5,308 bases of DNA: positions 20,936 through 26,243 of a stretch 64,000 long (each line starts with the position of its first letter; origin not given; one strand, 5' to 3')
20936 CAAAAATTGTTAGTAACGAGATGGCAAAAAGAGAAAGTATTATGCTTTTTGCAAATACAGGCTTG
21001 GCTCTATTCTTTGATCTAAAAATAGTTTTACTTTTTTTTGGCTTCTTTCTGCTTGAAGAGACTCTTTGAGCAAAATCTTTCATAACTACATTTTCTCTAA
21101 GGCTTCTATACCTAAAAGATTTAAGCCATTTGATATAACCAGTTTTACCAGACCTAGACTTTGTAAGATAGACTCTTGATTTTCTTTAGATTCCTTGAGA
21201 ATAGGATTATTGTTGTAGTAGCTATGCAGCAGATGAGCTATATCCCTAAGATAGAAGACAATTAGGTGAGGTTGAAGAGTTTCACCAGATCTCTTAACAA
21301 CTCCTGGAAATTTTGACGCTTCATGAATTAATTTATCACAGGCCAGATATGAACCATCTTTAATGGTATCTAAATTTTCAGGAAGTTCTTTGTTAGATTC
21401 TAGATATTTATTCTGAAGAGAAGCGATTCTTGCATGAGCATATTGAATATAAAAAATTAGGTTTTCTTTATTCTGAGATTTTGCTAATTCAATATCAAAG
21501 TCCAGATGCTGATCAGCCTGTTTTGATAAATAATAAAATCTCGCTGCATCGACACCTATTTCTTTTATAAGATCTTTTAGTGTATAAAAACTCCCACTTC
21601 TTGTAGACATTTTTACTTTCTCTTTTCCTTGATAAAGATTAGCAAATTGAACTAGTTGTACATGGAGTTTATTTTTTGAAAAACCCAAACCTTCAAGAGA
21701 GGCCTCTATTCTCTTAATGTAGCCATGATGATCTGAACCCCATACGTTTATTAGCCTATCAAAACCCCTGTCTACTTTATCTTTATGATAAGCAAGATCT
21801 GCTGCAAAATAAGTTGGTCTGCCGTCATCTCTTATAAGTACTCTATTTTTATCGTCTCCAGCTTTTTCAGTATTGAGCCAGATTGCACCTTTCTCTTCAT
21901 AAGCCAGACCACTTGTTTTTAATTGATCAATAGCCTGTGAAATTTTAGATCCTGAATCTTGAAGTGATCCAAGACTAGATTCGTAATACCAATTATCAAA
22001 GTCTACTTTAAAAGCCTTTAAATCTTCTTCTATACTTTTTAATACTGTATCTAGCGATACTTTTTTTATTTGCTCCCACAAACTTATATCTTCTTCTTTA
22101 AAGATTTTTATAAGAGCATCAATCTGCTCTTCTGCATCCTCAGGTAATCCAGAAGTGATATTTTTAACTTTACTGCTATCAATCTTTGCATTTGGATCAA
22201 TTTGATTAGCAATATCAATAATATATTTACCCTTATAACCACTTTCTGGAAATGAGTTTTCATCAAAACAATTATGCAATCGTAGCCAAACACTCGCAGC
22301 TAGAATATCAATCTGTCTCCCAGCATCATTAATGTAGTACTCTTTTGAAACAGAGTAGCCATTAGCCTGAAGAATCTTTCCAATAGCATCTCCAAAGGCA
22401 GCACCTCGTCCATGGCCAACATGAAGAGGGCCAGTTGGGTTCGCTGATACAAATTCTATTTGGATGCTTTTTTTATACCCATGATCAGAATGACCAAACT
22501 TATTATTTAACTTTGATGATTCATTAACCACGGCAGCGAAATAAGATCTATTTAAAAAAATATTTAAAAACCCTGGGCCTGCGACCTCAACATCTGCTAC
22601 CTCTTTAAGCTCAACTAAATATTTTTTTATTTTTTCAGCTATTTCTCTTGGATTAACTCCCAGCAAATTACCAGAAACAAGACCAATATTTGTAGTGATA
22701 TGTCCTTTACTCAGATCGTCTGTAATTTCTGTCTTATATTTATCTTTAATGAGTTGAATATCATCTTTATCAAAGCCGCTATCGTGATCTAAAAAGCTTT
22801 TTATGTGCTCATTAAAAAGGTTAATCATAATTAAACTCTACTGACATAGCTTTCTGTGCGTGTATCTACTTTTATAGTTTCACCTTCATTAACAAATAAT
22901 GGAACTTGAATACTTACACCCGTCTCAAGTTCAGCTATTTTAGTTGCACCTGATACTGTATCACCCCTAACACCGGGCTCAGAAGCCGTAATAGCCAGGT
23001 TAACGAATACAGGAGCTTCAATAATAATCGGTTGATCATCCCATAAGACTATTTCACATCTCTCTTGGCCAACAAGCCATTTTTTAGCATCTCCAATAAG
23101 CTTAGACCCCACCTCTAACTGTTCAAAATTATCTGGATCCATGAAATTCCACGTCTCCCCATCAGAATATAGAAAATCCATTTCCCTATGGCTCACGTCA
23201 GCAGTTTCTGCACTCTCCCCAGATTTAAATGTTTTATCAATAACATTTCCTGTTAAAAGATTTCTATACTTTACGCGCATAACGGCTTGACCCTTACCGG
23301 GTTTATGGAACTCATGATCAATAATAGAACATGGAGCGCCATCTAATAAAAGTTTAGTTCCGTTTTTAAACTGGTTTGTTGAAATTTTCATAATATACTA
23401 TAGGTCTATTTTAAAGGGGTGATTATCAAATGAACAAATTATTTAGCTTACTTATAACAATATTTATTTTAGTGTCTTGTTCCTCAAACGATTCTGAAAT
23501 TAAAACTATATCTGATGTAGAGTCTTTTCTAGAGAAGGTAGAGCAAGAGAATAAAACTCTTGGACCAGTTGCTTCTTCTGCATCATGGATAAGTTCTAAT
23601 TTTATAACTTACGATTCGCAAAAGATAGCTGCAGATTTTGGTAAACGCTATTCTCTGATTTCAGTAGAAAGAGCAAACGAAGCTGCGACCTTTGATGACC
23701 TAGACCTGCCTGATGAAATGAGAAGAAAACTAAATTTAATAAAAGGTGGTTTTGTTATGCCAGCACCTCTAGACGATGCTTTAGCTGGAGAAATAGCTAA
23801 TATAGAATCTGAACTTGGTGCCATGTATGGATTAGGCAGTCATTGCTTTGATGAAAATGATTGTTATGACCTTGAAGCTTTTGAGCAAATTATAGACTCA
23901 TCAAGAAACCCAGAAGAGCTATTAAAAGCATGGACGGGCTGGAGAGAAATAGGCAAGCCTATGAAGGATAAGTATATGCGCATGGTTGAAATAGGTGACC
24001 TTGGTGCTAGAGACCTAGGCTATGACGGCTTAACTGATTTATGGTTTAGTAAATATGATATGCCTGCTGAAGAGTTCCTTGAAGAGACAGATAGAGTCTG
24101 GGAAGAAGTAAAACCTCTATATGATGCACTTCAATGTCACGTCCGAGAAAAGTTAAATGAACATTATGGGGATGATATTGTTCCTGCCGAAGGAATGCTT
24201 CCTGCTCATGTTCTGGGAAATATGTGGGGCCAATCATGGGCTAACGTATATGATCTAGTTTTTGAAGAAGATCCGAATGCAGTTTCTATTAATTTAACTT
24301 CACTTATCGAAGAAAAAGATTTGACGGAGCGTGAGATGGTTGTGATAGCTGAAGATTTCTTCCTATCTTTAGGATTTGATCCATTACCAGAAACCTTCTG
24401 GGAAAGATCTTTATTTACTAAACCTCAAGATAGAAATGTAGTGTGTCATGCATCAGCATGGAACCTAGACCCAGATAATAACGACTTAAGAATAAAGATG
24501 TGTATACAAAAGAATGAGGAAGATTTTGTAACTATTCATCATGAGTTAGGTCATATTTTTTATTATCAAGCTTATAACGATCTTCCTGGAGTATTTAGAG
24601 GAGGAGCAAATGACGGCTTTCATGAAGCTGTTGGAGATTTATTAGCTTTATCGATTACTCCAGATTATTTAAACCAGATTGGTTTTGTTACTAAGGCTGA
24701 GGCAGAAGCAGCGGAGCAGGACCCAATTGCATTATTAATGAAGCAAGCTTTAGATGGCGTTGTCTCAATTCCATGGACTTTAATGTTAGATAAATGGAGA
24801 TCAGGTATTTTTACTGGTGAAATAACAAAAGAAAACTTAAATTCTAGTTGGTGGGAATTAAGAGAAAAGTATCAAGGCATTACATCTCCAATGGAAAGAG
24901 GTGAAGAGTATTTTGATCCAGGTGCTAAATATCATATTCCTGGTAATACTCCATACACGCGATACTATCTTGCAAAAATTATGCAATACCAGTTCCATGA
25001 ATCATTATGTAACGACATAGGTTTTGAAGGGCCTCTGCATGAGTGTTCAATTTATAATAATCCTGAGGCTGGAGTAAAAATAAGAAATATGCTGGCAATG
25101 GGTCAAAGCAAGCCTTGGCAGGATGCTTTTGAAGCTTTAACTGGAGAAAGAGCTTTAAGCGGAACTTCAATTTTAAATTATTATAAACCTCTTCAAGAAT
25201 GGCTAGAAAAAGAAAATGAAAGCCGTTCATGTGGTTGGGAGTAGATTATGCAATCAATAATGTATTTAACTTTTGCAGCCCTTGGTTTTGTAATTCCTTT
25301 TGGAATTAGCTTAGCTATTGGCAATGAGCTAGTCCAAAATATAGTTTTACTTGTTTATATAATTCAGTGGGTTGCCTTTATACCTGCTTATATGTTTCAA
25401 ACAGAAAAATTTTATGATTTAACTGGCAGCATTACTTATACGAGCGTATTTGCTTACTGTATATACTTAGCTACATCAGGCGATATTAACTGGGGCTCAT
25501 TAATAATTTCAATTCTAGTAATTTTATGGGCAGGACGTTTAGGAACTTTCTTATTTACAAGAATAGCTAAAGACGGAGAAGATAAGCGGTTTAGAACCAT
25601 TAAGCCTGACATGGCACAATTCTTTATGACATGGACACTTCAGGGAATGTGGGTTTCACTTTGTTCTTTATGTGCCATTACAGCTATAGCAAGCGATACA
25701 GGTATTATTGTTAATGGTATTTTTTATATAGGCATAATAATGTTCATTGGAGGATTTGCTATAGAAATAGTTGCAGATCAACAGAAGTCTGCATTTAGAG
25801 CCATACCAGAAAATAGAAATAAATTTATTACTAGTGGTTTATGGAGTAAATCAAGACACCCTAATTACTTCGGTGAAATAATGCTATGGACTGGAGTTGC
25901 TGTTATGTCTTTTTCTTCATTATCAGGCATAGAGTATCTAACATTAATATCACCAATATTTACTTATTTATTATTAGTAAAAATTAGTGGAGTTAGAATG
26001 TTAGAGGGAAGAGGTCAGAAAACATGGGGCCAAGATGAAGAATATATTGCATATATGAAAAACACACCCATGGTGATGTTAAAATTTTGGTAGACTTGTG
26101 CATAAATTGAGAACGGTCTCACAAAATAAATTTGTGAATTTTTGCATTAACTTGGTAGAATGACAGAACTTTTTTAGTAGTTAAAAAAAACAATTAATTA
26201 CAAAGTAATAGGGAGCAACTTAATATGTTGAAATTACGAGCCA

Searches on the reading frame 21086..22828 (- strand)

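Call 45: search_protein_families(library=pfam, proteins=[window:21086-22828:-], max_evalue=0.0001)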
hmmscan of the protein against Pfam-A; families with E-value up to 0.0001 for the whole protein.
window:21086-22828:- (580 aa): 4 families
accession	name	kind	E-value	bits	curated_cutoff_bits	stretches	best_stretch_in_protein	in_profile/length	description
PF05746.21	DALR_1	-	2.1e-25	89.5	22.3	1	461-580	1-117/117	DALR anticodon binding domain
PF00750.26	tRNA-synt_1d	-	5e-24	85.4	23.3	1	113-433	13-306/349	tRNA synthetases class I (R), catalytic domain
PF03485.21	Arg_tRNA_synt_N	-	1.6e-12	48.3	21.5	1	26-92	19-85/85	Arginyl tRNA synthetase N terminal domain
PF01406.26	tRNA-synt_1e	-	6.6e-05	22.8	27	0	134-448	22-295/301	tRNA synthetases class I (C) catalytic domain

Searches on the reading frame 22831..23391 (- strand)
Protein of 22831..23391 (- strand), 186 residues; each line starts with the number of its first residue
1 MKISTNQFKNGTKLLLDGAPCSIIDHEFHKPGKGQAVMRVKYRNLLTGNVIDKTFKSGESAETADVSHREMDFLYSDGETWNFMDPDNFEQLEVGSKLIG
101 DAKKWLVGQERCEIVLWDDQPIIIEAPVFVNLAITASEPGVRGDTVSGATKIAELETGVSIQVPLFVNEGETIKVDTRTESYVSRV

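Call 45: search_protein_families(library=pfam, proteins=[window:22831-23391:-], max_evalue=0.0001)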
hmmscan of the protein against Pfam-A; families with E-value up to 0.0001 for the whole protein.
window:22831-23391:- (186 aa): 3 families
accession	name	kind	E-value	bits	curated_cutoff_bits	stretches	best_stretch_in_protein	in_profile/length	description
PF09285.17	Elong-fact-P_C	-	2.8e-25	88.2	25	1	130-185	1-56/56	Elongation factor P, C-terminal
PF08207.18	EFP_N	-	3.1e-24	85.2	23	1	4-60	1-57/58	Elongation factor P (EF-P) KOW-like domain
PF01132.26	EFP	-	1.1e-20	73.8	27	1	69-122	1-54/54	Elongation factor P (EF-P) OB domain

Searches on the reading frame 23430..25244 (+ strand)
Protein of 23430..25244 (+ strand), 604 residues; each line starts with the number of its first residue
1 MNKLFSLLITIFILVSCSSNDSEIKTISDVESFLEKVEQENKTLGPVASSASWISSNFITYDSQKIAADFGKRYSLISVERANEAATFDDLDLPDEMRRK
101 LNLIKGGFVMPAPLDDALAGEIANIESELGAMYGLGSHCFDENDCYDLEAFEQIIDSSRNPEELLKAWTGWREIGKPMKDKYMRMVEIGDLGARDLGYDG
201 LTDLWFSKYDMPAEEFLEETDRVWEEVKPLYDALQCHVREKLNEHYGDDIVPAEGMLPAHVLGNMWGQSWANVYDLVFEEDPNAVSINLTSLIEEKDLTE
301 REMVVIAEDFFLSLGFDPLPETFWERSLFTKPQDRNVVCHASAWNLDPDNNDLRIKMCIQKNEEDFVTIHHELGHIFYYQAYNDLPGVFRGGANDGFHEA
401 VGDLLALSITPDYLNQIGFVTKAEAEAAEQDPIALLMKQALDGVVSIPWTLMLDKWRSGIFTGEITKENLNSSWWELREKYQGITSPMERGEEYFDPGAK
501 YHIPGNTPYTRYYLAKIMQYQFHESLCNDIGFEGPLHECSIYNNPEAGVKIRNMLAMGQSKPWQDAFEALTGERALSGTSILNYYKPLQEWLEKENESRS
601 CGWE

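Call 45: search_protein_families(library=pfam, proteins=[window:23430-25244:+], max_evalue=0.0001)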
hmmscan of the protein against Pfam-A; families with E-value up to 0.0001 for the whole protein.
window:23430-25244:+ (604 aa): 1 family
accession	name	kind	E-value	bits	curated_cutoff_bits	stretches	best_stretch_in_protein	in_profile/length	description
PF01401.24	Peptidase_M2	-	7e-199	662.7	23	1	27-603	4-581/581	Angiotensin-converting enzyme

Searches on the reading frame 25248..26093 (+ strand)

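Call 45: search_protein_families(library=pfam, proteins=[window:25248-26093:+], max_evalue=0.0001)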
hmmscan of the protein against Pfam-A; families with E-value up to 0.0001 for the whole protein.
window:25248-26093:+ (281 aa): 2 families
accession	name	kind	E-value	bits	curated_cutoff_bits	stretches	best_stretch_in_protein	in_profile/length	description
PF06966.17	DUF1295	-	1e-58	199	20.4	1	44-273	2-235/235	Protein of unknown function (DUF1295)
PF02544.21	Steroid_dh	-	8.9e-08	32.7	22.6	1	123-231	11-113/150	3-oxo-5-alpha-steroid 4-dehydrogenase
